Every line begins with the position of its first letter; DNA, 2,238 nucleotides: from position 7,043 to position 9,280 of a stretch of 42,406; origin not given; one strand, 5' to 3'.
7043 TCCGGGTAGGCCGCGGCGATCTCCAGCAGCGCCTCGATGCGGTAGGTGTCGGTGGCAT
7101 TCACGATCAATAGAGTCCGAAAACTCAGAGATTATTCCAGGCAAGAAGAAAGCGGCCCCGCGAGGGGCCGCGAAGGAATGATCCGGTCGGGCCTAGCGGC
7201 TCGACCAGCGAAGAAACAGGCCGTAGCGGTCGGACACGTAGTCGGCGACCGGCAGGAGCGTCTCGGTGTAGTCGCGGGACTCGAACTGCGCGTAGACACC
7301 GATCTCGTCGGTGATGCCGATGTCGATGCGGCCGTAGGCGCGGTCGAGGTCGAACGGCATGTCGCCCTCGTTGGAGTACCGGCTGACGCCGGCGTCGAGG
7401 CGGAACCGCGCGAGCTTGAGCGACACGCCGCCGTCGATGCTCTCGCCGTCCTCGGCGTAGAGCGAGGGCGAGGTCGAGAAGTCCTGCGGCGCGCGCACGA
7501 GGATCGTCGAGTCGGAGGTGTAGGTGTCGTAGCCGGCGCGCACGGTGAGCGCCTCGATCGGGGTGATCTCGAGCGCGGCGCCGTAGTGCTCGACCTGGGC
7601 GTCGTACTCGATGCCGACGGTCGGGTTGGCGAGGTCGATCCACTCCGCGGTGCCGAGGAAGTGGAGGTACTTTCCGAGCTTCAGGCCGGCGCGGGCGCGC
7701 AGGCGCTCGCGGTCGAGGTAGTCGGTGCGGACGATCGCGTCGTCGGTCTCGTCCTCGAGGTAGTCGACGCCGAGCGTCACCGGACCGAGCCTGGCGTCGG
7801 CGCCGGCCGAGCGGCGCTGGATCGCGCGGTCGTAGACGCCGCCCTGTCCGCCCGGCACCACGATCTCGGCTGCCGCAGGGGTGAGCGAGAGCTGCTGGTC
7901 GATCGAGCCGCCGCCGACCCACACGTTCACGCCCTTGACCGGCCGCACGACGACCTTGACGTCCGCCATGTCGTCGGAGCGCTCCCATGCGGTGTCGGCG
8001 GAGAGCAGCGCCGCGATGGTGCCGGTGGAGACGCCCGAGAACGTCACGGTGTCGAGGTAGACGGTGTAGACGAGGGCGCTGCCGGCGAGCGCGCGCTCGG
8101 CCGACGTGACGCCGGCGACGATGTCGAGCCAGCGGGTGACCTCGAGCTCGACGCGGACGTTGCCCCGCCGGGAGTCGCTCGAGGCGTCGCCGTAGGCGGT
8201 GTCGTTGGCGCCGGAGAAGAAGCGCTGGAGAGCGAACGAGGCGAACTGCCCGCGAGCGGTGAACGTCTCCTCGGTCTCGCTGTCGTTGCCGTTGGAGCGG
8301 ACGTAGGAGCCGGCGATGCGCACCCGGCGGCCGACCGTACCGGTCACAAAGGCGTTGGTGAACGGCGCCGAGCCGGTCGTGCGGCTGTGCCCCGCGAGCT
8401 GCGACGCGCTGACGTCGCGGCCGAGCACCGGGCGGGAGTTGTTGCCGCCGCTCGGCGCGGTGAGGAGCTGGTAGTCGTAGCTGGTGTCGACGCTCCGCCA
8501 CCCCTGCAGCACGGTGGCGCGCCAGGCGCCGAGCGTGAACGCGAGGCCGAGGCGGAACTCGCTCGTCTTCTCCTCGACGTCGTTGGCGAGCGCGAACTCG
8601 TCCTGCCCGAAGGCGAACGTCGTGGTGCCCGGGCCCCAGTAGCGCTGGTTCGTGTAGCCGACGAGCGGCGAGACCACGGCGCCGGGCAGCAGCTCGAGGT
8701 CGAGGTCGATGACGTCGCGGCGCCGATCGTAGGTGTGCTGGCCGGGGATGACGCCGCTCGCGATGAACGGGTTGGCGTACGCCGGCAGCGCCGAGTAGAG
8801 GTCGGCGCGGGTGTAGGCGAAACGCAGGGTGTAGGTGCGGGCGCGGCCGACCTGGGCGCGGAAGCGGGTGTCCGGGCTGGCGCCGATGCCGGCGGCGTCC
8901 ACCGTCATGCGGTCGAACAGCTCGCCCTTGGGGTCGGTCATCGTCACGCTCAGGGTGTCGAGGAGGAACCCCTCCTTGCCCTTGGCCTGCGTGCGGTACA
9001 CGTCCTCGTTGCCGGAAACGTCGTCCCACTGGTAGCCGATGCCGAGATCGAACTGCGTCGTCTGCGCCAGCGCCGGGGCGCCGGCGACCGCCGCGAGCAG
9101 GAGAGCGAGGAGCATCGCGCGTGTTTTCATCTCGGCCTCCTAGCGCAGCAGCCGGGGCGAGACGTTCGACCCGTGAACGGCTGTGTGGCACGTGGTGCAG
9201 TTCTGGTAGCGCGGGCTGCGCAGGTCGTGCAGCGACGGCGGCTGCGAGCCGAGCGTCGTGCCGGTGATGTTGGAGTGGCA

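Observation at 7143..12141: Complete MtrC-MtrA-MtrB-style porin-cytochrome conduit in a high-GC genome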

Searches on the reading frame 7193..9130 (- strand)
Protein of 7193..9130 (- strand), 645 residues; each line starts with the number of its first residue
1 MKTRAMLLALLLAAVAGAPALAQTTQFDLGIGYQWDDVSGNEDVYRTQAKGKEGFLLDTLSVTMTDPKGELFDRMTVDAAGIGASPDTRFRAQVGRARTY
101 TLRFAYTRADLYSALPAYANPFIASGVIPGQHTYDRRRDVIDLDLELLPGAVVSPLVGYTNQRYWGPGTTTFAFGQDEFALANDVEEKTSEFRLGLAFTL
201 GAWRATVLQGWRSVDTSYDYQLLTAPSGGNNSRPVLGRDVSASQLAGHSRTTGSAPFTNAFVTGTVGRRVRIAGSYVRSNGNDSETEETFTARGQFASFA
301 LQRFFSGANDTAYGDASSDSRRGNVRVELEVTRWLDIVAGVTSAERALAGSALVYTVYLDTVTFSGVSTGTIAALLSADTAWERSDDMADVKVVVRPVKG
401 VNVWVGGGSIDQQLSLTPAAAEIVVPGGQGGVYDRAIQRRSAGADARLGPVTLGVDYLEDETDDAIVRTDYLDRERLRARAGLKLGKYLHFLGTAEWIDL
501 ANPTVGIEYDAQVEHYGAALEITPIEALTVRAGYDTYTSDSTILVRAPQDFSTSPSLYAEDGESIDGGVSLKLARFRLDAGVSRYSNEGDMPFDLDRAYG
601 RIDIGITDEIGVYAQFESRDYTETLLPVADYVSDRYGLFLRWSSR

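Call 3: search_protein_families(library=ncbifam, proteins=[window:7193-9130:-], max_evalue=0.01)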
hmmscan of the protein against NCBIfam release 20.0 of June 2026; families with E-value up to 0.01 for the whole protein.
window:7193-9130:- (645 aa): 0 families

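Call 4: search_protein_families(library=pfam, proteins=[window:7193-9130:-], max_evalue=0.01)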
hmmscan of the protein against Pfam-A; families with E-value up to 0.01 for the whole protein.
window:7193-9130:- (645 aa): 0 families

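Call 5: search_protein_families(library=pfam, proteins=[window:7193-9130:-], max_evalue=10)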
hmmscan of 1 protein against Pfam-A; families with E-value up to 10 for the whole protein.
window:7193-9130:- (645 aa): 2 families
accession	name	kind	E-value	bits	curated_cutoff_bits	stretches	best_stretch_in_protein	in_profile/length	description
PF21311.3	Phage_RBD_prop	-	0.067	13.2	23.7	1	41-85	11-50/255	Phage 5-bladed beta propeller receptor binding platform domain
PF13505.12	OMP_b-brl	-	1.3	9.6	28.7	1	9-47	2-39/175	Outer membrane protein beta-barrel domain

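Call 6: search_protein_families(library=ncbifam, proteins=[window:7193-9130:-], max_evalue=10)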
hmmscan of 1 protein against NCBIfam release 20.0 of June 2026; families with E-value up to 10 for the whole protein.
window:7193-9130:- (645 aa): 1 family
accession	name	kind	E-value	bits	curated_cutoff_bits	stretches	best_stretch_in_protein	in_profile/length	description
TIGR04219.1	OMP_w_GlyGly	subfamily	0.14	11.4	105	1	6-42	3-40/234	TIGR04219 family outer membrane beta-barrel protein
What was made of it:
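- Tried and rejected: Pfam and NCBIfam at E up to 10 gave only noise (calls 5, 6).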

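Call 11: search_solved_structures(query=window:7193-9130:-, max_evalue=10)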
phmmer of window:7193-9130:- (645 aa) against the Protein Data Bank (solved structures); distinct sequences matched with E-value up to 10: 0.

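Call 12: find_homologous_proteins(query=window:7193-9130:-, max_evalue=0.001)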
Query window:7193-9130:- (645 aa): 196 proteins with E <= 0.001 among 8000 candidates; the best 120 are listed.
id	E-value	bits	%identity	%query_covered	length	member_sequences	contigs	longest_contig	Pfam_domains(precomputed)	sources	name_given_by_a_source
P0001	0.0e+0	1347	93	100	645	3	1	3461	-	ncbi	-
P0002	0.0e+0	1219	83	100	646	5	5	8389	-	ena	-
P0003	0.0e+0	1176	81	97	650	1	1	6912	-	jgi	jgi:hypothetical protein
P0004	0.0e+0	1082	73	97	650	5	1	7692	-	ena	-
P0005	0.0e+0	1054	73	97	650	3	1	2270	-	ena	-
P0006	0.0e+0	1048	70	100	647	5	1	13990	-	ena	-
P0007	7.1e-294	994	69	96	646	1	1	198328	-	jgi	-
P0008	2.3e-261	887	60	97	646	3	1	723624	-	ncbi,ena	-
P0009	4.4e-255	866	59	97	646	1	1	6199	-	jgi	jgi:hypothetical protein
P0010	2.8e-253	860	59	100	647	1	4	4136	-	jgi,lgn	-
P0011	2.4e-250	850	57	100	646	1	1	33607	-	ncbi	-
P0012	8.7e-247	839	57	100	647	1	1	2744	-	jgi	jgi:hypothetical protein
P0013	5.8e-246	836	57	97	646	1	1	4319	-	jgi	jgi:hypothetical protein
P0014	2.8e-244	830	56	98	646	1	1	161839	-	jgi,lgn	jgi:hypothetical protein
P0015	1.4e-238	812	56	100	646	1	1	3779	-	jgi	jgi:hypothetical protein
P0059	1.0e-144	502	38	100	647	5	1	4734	PF11854.15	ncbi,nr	ncbi:MAG TPA: MtrB/PioB family outer membrane beta-barrel protein [Candidatus Sulfomarinibacteraceae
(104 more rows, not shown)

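Call 15: search_solved_structures(query=A1, max_evalue=10, show_alignments=1)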
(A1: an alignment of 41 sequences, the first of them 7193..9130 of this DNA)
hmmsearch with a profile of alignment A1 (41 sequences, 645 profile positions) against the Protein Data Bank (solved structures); distinct sequences matched with E-value up to 10: 3.
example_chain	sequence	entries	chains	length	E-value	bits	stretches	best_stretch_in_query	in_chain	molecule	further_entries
1zs8_A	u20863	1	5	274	0.0032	18.9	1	176-217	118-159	histocompatibility 2, M region locus 10.5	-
3l9f_A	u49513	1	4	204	0.27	12.6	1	455-545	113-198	Putative uncharacterized protein smu.1604c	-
4n0l_A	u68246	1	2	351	1.5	10.2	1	551-644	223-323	Predicted component of a thermophile-specific DNA repair system, contains a RAMP domain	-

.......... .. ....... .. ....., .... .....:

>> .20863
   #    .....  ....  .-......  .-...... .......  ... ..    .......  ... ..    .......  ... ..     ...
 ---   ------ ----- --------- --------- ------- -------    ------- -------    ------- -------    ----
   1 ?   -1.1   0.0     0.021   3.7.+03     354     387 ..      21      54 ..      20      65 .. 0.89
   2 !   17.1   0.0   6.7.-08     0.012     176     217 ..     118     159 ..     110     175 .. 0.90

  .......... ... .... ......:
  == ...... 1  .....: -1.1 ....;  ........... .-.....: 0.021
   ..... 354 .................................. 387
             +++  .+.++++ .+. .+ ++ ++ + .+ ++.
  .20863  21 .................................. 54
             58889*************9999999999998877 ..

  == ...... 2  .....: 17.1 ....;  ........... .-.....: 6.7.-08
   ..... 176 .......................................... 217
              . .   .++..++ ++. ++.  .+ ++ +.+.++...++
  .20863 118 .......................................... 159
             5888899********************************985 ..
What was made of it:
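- On MtrB/PioB family outer-membrane barrels (PF11854, TIGR03509): There is no PDB sequence hit to 6r2q_B with the single sequence or with a 41-sequence profile (calls 11, 15).
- The barrel has no sequence match to MtrB/PioB (calls 4-6, 11, 15).
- Tried and rejected: PDB sequence searches with the single protein and with a 41-sequence profile did not reach MtrB (calls 11, 15).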

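Call 16: search_protein_families(library=pfam, alignment_id=A1, max_evalue=0.01)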
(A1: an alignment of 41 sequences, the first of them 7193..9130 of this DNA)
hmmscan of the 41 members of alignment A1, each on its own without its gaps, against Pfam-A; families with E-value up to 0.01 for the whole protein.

A. member 1, window:7193-9130:- (645 aa): 0 families

B. families by the number of members that match (of 41 scanned): 3 families
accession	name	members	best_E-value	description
PF13609.12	Porin_4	12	1.2e-10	Gram-negative porin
PF13505.12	OMP_b-brl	7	1.6e-08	Outer membrane protein beta-barrel domain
PF11854.14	MtrB_PioB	4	4e-07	Putative outer membrane beta-barrel porin, MtrB/PioB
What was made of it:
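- Some family members hit the generic porin models Porin_4 and OMP_b-brl (call 16). Four of 41 family members do reach PF11854 weakly, with a best E of 4e-07 (call 16).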

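Call 25: find_related_loci(query=A2, collection=genome_contigs, flank=8000)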
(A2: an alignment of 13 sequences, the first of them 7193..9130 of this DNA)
Query A2 (645 aa) in genome_contigs; peptide patterns used: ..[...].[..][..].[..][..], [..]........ (x = any residue, [..] = any of these).
204 stretches matched a pattern; 91 encode a relative of the query (tblastn E <= 1e-3); the best 80 are kept; 80 distinct loci.
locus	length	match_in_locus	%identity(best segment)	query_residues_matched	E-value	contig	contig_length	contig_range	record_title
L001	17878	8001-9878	60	20-645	0e+0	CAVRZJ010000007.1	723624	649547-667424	MAG: uncultured Acidobacteriota bacterium isolate MFD05942.bin.2.248 genome assembly, contig: contig_21731, whole genome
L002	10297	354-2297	51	1-645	0e+0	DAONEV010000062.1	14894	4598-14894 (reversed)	MAG TPA_asm: Thermoanaerobaculaceae bacterium isolate AMR_MDS_3860 NODE_4350_length_14894_cov_4.794191, whole genome sho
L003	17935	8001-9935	49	1-645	0e+0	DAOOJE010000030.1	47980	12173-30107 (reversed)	MAG TPA_asm: Thermoanaerobaculaceae bacterium isolate AMR_MDS_2761 NODE_845_length_47980_cov_20.456818, whole genome sho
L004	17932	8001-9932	71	2-645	0e+0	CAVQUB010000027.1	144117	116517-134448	MAG: uncultured delta proteobacterium isolate MFD09964.bin.2.222 genome assembly, contig: contig_61108, whole genome sho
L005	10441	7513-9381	49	23-645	0e+0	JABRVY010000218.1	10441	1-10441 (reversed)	MAG: Acidobacteriota bacterium isolate MAG-06r c_000000001437, whole genome shotgun sequence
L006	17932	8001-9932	44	2-644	1e-169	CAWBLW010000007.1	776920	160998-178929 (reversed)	MAG: uncultured Acidobacteriota bacterium isolate MFD02416.bin.1.208 genome assembly, contig: contig_2091, whole genome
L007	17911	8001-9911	44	7-642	3e-169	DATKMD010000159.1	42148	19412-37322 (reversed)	MAG TPA_asm: Thermoanaerobaculaceae bacterium isolate SMAG_U14702 k141_517057, whole genome shotgun sequence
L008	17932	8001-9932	50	1-645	0e+0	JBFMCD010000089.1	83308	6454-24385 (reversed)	MAG: Acidobacteriota bacterium isolate MAG184 MAG184_89, whole genome shotgun sequence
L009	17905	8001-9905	42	7-641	5e-159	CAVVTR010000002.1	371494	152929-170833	MAG: uncultured Acidobacteriota bacterium isolate MFD02923.bin.1.143 genome assembly, contig: contig_13654, whole genome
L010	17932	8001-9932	42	2-644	8e-159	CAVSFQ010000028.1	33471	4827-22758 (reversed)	MAG: uncultured Acidobacteriota bacterium isolate MFD01872.bin.2.171 genome assembly, contig: contig_191365, whole genom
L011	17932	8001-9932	42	2-644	1e-156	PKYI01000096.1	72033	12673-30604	MAG: Acidobacteria bacterium isolate palsa_272 73.20120500_P19.29_contig_250, whole genome shotgun sequence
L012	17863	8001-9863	41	23-642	1e-152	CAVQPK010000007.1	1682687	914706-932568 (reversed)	MAG: uncultured Acidobacteriota bacterium isolate MFD09964.bin.2.231 genome assembly, contig: contig_3872, whole genome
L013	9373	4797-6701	39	8-642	7e-153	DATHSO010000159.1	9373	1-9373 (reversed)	MAG TPA_asm: Candidatus Methylomirabilota bacterium isolate SMAG_U16053 k141_179367, whole genome shotgun sequence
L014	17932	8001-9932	40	1-642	9e-151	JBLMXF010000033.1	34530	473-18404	MAG: Acidobacteriota bacterium isolate MAG263 PRJNA957066_bin43_renamed_32, whole genome shotgun sequence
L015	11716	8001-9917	40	5-641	4e-150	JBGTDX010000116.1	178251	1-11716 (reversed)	MAG: Thermoanaerobaculia bacterium isolate JTS-RE153 k141_10702350, whole genome shotgun sequence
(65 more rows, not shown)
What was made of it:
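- Tried and rejected: A narrower alignment worked (call 25).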

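Call 27: predict_structure(alignment_id=A1)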
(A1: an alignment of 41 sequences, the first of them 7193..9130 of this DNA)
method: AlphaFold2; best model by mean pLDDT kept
length: 645 residues; sequences in the alignment: 41
mean_pLDDT: 89.0   pTM: 0.80
mean pLDDT of the five models: 89.0, 88.7, 82.0, 81.2, 80.9
residues with pLDDT >= 90: 434; 70-90: 152; 50-70: 38; < 50: 21
segments of 3 or more residues with pLDDT < 50: 1-10, 12-22
pLDDT, mean of each block of 10 residues (from residue 1): 41 41 68 94 88 89 62 72 82 77 94 76 61 90 94 96 95 87 96 97 96 97 70 82 93 96 94 95 93 92 93 95 97 95 96 93 90 90 96 95 97 93 85 96 96 98 89 97 95 98 88 98 96 98 85 89 98 95 96 96 92 96 89 96 83
secondary structure, 60 per line:
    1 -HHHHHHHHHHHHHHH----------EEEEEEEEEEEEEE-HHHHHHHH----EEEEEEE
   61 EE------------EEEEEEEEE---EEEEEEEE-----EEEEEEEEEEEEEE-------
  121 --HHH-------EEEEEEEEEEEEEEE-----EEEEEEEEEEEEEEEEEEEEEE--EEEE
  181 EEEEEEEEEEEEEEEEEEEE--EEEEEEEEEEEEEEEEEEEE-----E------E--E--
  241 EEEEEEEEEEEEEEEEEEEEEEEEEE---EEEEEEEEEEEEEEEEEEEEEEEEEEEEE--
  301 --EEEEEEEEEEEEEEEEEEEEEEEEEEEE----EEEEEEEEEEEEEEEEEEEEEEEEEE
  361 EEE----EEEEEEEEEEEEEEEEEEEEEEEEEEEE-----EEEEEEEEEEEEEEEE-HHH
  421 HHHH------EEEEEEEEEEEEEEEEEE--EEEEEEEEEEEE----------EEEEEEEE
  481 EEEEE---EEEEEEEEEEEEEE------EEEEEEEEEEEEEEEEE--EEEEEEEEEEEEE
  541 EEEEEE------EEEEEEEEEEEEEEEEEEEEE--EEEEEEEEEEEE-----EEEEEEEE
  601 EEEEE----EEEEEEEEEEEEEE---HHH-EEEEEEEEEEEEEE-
elements in order: H2-16 E27-40 H42-49 E54-62 E75-83 E87-94 E100-113 E133-147 E153-174 E177-200 E203-222 E241-266 E270-298 E303-330 E335-363 E368-395 E401-416 H418-424 E431-448 E451-462 E473-485 E489-502 E509-525 E528-546 E553-573 E576-587 E593-605 E610-623 E631-644
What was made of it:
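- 7193..9130 (-): mtrB-like gene: a 645-aa outer-membrane 26-strand beta-barrel with no plug and no Cys, a signal peptide (…APALA|QTT), and a GGAGG Shine-Dalgarno sequence 6 nt upstream of the start codon. The AF2 model has pLDDT 89.0 and pTM 0.80, with 26 strands of which the first four are short (call 27).
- On MtrB/PioB family outer-membrane barrels (PF11854, TIGR03509): The AF2 model has pLDDT 89 and pTM 0.80, with 26 DSSP strands and four short N-terminal strands (call 27).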

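Call 29: search_protein_representatives(protein=window:7193-9130:-)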
Query: 645 residues. Proteins with E-value up to 0.001 (for the whole library): 582; up to 1e-10: 312; up to 1e-30: 106. The best 150 are listed.
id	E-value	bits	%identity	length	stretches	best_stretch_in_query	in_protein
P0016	2.5e-218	743.1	53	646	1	7-643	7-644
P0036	2.8e-171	587.6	46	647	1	4-643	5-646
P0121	6.2e-157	540.3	42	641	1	1-643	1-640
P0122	1.7e-153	528.9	42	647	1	9-641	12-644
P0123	1.3e-149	516.1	42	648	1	5-641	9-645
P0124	1.4e-137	476.4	38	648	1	8-643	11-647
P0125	2.1e-135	469.2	38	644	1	6-643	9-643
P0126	8.2e-132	457.3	39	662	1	3-643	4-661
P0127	5.9e-130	451.2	38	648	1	4-643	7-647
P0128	6.7e-130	451.0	41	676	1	25-641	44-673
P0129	1.1e-124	433.7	37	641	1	6-643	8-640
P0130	6.5e-123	427.9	37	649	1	7-643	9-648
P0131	2.4e-122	426.0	38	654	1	5-642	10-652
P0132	4.1e-122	425.3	38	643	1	7-642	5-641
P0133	8.3e-122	424.2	38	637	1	8-643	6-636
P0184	8.0e-47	176.6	24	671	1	26-631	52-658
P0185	4.2e-45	170.9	24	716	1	25-639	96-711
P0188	2.3e-43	165.2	28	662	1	7-631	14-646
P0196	3.7e-39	151.2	27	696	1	30-595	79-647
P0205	5.1e-36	140.9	25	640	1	10-625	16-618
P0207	6.6e-36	140.5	25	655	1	9-624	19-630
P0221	1.1e-32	129.9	23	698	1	28-633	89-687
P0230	1.8e-29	119.3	24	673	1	15-622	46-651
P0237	1.1e-28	116.7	24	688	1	16-611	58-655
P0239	3.0e-28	115.2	22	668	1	23-633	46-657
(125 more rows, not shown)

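Call 30: search_protein_families(library=pfam, proteins=[P0184, P0185, P0188, P0196, P0205, P0207, P0221, P0230, P0237, P0239], max_evalue=0.001)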
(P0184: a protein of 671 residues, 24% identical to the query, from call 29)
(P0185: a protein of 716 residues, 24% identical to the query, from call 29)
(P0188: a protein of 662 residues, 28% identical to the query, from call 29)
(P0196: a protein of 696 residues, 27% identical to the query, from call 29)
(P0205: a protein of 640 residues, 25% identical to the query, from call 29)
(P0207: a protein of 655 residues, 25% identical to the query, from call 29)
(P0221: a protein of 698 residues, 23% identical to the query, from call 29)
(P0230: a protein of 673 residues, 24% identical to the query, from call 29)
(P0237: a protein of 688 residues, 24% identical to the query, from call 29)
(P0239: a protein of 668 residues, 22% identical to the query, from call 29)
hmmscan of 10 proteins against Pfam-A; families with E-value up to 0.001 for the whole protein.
P0184 (671 aa): 0 families

P0185 (716 aa): 0 families

P0188 (662 aa): 0 families

P0196 (696 aa): 0 families

P0205 (640 aa): 0 families

P0207 (655 aa): 1 family
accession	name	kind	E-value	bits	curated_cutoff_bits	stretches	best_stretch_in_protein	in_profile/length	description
PF13505.12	OMP_b-brl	-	7.7e-08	33.1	28.7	1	320-469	30-155/175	Outer membrane protein beta-barrel domain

P0221 (698 aa): 0 families

P0230 (673 aa): 0 families

P0237 (688 aa): 0 families

P0239 (668 aa): 0 families
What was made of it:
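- Tried and rejected: None matched it (call 30).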

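Call 31: fold_search(model_id=the predicted structure, library=pdb)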
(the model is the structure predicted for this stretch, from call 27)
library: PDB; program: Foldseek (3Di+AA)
matches with E <= 10: 822; with E <= 0.001: 247
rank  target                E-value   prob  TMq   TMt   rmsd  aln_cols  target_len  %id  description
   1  6r2q_B                1.7e-13  1.00  0.67  0.67   7.1       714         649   13  Structure of the Mtr complex (released 2020-04-22)
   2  2o5p_B                2.4e-10  1.00  0.41  0.36  11.9       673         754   13  Crystal structure of the full length ferric pyoverdine outer membrane receptor FpvA of Pseudomonas aeruginosa in its a (released 2007-10-30)
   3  5fp1                  4.3e-10  1.00  0.40  0.38  11.8       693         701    9  Crystal structure of the siderophore receptor PiuA from Acinetobacter baumannii (released 2016-05-11)
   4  6e4v                  4.8e-10  1.00  0.41  0.40  13.4       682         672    8  The Crystal Structure of FhuE from E. coli in complex with its substrate Coprogen (released 2019-04-10)
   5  6h7f_A                6.6e-10  1.00  0.40  0.38  15.1       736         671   10  Crystal structure of BauA, the Ferric preacinetobactin receptor from Acinetobacter baumannii in complex with Fe3+-Prea (released 2018-10-10)
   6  5fok_B                1.7e-09  1.00  0.38  0.37  12.8       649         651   10  Crystal structure of the siderophore receptor PiuA from Pseudomonas aeruginosa (released 2016-05-11)
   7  5fok_A                1.9e-09  1.00  0.37  0.36  12.9       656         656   10  Crystal structure of the siderophore receptor PiuA from Pseudomonas aeruginosa (released 2016-05-11)
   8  4epa                  2.9e-09  1.00  0.38  0.38  18.4       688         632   10  The crystal structure of the ferric yersiniabactin uptake receptor FyuA from Yersinia pestis (released 2012-06-20)
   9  1xkw                  3.9e-09  1.00  0.41  0.40  14.8       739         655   11  Pyochelin outer membrane receptor FptA from Pseudomonas aeruginosa (released 2005-10-04)
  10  5nec_A                4.7e-09  1.00  0.40  0.41  14.4       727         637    8  Crystal structure of the siderophore receptor PiuD from Pseudomonas aeruginosa (released 2018-02-07)
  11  5odw_B                5.9e-09  1.00  0.41  0.36  13.9       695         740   12  Structure of the FpvAI-pyocin S2 complex (released 2017-11-08)
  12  5odw_A                6.2e-09  1.00  0.41  0.35  10.2       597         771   13  Structure of the FpvAI-pyocin S2 complex (released 2017-11-08)
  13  6h7v_A                6.5e-09  1.00  0.41  0.39  14.8       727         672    9  Crystal structure of BauA, the Ferric preacinetobactin receptor from Acinetobacter baumannii (released 2018-10-10)
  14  6h7v_B                6.8e-09  1.00  0.40  0.39  14.9       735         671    9  Crystal structure of BauA, the Ferric preacinetobactin receptor from Acinetobacter baumannii (released 2018-10-10)
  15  2iah_A                8.2e-09  1.00  0.42  0.37  12.1       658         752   12  Crystal structure of the ferripyoverdine receptor of the outer membrane of Pseudomonas aeruginosa bound to ferripyover (released 2007-09-11)
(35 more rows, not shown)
